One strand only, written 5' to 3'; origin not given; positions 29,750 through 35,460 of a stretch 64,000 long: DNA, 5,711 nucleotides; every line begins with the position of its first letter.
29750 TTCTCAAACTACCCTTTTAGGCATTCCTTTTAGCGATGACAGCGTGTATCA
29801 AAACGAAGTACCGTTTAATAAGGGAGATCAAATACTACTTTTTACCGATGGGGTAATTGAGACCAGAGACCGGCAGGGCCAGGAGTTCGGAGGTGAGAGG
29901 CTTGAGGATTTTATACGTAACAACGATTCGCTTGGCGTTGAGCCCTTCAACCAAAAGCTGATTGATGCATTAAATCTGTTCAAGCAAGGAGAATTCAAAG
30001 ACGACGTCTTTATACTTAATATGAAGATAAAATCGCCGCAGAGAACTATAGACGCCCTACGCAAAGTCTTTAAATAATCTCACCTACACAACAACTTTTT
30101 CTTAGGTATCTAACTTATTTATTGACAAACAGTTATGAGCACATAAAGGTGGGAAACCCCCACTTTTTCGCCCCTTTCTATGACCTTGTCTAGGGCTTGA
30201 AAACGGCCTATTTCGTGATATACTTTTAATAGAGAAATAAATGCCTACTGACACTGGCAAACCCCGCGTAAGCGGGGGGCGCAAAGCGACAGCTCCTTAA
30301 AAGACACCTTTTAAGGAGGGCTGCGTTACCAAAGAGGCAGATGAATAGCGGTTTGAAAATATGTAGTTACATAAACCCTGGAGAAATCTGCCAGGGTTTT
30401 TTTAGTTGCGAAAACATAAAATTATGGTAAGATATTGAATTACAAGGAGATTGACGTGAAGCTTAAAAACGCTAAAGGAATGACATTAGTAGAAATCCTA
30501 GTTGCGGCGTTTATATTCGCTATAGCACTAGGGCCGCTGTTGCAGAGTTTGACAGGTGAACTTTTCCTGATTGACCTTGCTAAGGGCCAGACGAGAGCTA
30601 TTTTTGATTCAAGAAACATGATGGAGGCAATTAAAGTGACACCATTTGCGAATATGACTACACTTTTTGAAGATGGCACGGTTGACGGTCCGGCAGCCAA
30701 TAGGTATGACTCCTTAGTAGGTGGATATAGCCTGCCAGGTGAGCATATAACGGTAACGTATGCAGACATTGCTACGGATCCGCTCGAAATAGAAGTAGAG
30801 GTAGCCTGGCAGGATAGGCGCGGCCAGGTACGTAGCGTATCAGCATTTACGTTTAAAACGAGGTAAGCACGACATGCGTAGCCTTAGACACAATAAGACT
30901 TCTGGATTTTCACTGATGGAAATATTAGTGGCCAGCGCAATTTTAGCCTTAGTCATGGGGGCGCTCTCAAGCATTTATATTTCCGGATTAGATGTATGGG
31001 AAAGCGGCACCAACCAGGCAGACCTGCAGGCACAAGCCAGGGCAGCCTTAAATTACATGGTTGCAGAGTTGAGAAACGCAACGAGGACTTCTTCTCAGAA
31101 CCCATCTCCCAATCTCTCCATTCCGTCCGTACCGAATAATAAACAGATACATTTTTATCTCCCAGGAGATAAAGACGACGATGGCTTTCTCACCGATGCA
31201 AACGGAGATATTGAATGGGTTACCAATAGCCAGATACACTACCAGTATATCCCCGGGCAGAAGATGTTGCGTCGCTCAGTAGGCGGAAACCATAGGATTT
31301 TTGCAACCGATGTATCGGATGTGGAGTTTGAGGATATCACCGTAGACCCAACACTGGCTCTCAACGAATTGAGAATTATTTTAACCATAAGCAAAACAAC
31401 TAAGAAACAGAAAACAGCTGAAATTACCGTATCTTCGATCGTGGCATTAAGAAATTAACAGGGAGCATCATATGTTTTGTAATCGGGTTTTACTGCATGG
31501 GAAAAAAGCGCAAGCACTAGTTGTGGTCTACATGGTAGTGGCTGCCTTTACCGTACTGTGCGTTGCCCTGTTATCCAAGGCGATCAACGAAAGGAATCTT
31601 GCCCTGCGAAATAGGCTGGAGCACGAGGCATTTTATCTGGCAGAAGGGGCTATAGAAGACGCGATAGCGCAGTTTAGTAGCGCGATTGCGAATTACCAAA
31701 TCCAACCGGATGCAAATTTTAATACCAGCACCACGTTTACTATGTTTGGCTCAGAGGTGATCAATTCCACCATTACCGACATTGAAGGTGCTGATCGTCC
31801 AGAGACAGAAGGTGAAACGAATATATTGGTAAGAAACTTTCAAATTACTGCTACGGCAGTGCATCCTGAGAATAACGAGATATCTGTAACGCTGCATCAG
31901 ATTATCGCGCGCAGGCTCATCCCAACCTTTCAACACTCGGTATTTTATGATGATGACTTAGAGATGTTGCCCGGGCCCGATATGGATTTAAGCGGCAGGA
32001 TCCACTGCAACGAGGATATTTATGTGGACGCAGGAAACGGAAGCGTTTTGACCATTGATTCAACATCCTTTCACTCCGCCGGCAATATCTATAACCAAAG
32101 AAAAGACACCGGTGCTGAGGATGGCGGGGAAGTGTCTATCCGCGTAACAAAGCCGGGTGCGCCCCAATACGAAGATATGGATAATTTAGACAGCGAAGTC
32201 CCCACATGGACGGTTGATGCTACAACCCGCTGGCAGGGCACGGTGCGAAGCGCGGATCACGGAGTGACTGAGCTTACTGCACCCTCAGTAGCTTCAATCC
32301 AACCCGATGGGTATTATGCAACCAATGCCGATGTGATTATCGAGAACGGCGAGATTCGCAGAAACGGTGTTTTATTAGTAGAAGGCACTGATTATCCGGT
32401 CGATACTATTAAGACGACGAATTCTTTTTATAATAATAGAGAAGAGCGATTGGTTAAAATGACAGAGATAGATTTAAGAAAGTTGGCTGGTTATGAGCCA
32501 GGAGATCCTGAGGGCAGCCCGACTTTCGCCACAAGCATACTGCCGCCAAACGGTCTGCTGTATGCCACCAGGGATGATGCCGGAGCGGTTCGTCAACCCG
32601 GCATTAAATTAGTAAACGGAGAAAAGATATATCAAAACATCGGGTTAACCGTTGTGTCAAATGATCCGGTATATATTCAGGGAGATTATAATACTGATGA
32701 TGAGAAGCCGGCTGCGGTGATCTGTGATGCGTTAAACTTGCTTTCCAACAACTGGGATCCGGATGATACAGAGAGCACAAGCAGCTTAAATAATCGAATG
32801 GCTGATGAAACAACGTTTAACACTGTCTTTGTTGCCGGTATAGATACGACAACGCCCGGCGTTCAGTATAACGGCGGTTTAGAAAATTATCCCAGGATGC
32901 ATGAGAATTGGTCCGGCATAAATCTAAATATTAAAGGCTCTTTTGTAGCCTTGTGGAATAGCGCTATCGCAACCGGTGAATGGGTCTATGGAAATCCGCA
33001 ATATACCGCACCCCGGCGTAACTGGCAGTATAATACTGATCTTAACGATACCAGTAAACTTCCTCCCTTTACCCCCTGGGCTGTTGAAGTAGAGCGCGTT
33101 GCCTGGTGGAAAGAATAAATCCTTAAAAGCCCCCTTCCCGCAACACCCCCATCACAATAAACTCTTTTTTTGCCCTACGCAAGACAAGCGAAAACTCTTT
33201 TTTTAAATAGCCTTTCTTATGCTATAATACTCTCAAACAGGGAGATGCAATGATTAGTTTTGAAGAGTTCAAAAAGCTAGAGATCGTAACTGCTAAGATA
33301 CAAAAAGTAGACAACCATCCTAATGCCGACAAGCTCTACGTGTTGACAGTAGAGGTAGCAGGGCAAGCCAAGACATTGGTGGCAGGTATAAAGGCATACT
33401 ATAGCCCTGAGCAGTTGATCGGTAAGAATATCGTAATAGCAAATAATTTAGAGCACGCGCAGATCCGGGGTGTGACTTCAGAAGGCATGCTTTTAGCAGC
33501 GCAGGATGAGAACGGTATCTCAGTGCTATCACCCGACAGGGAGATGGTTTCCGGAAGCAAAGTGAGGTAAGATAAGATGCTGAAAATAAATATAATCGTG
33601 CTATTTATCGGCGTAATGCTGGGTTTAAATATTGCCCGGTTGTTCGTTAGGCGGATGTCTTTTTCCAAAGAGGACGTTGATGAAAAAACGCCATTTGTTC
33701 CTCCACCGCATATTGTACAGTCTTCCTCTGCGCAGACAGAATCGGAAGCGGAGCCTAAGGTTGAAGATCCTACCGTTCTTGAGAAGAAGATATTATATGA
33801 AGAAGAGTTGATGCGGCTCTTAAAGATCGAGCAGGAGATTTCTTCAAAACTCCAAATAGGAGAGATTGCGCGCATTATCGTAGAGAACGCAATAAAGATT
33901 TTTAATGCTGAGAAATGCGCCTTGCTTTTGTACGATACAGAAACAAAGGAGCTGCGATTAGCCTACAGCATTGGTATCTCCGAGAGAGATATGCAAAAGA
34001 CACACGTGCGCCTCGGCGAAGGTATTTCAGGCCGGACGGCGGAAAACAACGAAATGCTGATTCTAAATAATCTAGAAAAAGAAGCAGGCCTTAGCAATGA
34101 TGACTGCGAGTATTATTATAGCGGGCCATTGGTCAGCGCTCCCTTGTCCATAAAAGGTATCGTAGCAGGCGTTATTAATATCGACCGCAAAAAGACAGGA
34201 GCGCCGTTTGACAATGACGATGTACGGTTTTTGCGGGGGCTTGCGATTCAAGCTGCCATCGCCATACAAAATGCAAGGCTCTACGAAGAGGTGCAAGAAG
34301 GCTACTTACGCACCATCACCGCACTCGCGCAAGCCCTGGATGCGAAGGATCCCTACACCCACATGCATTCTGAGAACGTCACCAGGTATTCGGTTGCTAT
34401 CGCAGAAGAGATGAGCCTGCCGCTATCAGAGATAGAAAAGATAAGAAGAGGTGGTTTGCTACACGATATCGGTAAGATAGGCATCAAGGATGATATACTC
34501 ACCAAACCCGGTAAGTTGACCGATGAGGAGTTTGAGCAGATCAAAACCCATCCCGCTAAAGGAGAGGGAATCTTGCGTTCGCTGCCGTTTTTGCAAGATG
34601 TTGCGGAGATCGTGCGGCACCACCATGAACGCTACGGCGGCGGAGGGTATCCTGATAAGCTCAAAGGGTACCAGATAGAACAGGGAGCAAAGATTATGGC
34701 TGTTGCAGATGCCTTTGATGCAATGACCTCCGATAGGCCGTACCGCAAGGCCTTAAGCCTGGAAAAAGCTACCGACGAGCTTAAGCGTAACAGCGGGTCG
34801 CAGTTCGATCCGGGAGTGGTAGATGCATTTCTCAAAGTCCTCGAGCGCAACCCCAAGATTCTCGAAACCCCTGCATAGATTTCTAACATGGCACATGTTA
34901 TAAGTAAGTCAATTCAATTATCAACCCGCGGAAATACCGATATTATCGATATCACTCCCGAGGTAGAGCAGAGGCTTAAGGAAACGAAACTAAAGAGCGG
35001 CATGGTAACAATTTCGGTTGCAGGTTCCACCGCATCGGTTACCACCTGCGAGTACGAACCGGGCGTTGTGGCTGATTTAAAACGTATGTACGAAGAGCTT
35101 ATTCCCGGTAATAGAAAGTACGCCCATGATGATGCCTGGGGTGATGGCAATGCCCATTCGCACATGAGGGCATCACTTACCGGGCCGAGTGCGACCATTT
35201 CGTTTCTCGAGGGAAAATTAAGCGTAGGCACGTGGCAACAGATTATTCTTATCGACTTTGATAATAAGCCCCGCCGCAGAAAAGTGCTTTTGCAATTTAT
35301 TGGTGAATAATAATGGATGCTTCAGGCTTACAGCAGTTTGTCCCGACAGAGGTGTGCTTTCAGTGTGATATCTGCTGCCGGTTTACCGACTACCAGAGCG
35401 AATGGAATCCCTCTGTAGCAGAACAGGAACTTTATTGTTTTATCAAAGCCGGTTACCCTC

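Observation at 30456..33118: Riboswitch-controlled plus-strand I-J-K-like operon is a diverged complete copy of the minus-strand J-K cassettes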

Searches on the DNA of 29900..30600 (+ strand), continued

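Call 98: search_with_rna_model(model_id=R2, sources=[L089, L090, L091, L092, L093, L094, L095, L096, L097, L098, L099, L100, L101, L102, L007, L008], max_evalue=0.1)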
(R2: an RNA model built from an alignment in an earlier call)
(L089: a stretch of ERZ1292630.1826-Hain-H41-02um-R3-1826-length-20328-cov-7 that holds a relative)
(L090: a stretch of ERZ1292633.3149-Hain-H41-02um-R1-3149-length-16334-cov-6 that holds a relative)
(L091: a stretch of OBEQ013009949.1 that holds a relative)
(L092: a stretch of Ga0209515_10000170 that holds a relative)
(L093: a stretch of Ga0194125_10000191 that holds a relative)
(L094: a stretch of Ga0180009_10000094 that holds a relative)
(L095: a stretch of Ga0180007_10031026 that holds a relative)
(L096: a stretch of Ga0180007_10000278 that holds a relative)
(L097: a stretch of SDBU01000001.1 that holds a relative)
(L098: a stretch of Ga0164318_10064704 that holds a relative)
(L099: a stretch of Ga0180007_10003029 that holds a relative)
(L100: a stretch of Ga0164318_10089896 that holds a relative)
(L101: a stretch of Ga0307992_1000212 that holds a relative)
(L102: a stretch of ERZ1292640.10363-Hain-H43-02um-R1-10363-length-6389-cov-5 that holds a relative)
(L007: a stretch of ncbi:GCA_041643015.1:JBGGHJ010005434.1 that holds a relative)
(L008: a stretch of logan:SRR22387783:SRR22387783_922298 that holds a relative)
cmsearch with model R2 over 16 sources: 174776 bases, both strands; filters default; matches with E-value up to 0.1: 8.
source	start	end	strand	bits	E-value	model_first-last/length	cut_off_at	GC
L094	5503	5594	+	66.5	3.8e-19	1-80/80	no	0.47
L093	2277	2367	+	47.9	6.1e-13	1-80/80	no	0.53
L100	1278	1448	+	37.2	2.4e-09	1-80/80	no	0.42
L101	5559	5643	+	35.7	7.3e-09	1-80/80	no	0.51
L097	6676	6816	+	33.1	5.5e-08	1-80/80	no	0.43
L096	5613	5784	+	32.7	7.6e-08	1-80/80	no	0.43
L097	1655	1715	+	31.3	2.2e-07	1-80/80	no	0.44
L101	5649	5724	+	17.6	0.0081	1-80/80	no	0.45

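Call 100: search_with_rna_model(model_id=R2, sources=[window, L005, L009, L029, L031, L032, L038, L041, L046, L047, L052, L068, L093, L094, L096, L097, L100, L101], max_evalue=0.001, make_alignment=true)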
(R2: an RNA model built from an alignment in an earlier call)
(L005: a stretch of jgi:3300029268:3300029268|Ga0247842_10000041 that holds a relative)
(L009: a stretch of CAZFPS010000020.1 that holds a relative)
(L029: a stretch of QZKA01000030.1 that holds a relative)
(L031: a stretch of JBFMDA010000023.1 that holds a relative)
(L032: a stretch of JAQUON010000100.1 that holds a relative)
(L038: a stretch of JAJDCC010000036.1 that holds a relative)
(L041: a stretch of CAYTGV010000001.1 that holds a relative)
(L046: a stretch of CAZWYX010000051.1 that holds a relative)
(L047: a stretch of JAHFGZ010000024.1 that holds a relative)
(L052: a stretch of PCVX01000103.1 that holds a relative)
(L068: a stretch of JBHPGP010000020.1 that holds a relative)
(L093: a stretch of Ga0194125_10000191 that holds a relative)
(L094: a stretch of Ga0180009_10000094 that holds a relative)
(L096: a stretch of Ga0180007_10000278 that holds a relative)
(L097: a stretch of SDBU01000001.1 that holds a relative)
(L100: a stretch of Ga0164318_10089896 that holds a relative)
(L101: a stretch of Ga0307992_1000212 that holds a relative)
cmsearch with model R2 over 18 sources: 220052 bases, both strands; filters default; matches with E-value up to 0.001: 20.
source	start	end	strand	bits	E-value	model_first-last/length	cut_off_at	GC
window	30243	30338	+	80.9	7.4e-24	1-80/80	no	0.57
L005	4845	4933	+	80.8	7.6e-24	1-80/80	no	0.51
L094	5503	5594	+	66.5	4.8e-19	1-80/80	no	0.47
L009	4158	4250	+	61.3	2.6e-17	1-80/80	no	0.53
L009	1204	1296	+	60.1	6.6e-17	1-80/80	no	0.55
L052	1182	1273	+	59.8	8.4e-17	1-80/80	no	0.71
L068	533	623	+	59.5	1.1e-16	1-80/80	no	0.52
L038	1273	1365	+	58.9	1.6e-16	1-80/80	no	0.59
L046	131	242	+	56.3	1.2e-15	1-80/80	no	0.63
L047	19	129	+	56.2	1.3e-15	1-80/80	no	0.63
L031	1271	1402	+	52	3.2e-14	1-80/80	no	0.54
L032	290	421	+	51.1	6.5e-14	1-80/80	no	0.58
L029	1276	1407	+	49.5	2.2e-13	1-80/80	no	0.54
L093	2277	2367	+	47.9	7.7e-13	1-80/80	no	0.53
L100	1278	1448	+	37.2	3e-09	1-80/80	no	0.42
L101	5559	5643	+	35.7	9.2e-09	1-80/80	no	0.51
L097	6676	6816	+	33.1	6.9e-08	1-80/80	no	0.43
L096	5613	5784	+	32.7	9.6e-08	1-80/80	no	0.43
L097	1655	1715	+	31.3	2.8e-07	1-80/80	no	0.44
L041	1220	1270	+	28.7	2.1e-06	1-80/80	no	0.61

Alignment A10: 20 matches aligned to the model, 199 columns, each read 5' to 3' on its own strand. Consensus structure (alignment columns), stored with it:
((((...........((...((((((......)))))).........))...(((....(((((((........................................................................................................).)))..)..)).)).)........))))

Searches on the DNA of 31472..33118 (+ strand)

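Call 23: search_rna_families(sources=[L001, L003, L005], threshold=evalue, max_evalue=0.01)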
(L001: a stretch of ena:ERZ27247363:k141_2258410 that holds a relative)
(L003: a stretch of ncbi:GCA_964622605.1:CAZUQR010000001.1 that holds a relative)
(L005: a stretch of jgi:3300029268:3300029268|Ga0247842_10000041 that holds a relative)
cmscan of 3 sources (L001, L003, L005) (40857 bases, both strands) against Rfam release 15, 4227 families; matches with E-value up to 0.01: 4.
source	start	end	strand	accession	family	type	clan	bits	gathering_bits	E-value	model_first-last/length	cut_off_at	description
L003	4427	4705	-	RF01766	cspA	Cis-reg; thermoregulator;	-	79.5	78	1.6e-18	1-428/428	no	cspA thermoregulator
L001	1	287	-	RF01766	cspA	Cis-reg; thermoregulator;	-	73.7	78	7.6e-17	1-303/428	3'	cspA thermoregulator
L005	4849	4929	+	RF03167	c-di-GMP-I-GGC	Cis-reg; riboswitch;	CL00126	57.6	59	3.7e-11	1-80/80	no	c-di-GMP-I-GGC riboswitch aptamer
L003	7730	7840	+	RF00059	TPP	Cis-reg; riboswitch;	-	55.9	54.3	1.9e-08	1-105/105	no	TPP riboswitch aptamer (THI element)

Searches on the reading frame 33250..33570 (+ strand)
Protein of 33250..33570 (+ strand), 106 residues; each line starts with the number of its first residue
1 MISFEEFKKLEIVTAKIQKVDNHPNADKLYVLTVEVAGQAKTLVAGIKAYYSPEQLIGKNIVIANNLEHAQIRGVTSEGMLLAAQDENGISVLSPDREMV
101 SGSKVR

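Call 71: search_protein_families(library=pfam, proteins=[window:33250-33570:+], max_evalue=0.001)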
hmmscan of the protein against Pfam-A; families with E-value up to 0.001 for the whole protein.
window:33250-33570:+ (106 aa): 1 family
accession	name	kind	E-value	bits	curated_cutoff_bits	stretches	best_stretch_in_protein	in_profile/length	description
PF01588.26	tRNA_bind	-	1.4e-26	92.8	27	1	12-104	1-96/96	Putative tRNA binding domain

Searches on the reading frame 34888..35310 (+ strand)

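Call 71: search_protein_families(library=pfam, proteins=[window:34888-35310:+], max_evalue=0.001)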
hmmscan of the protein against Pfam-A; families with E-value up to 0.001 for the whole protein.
window:34888-35310:+ (140 aa): 1 family
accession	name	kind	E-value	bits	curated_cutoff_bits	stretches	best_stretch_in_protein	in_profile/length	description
PF01894.22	UPF0047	-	8.2e-35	119.9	27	1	21-136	1-116/117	Uncharacterised protein family UPF0047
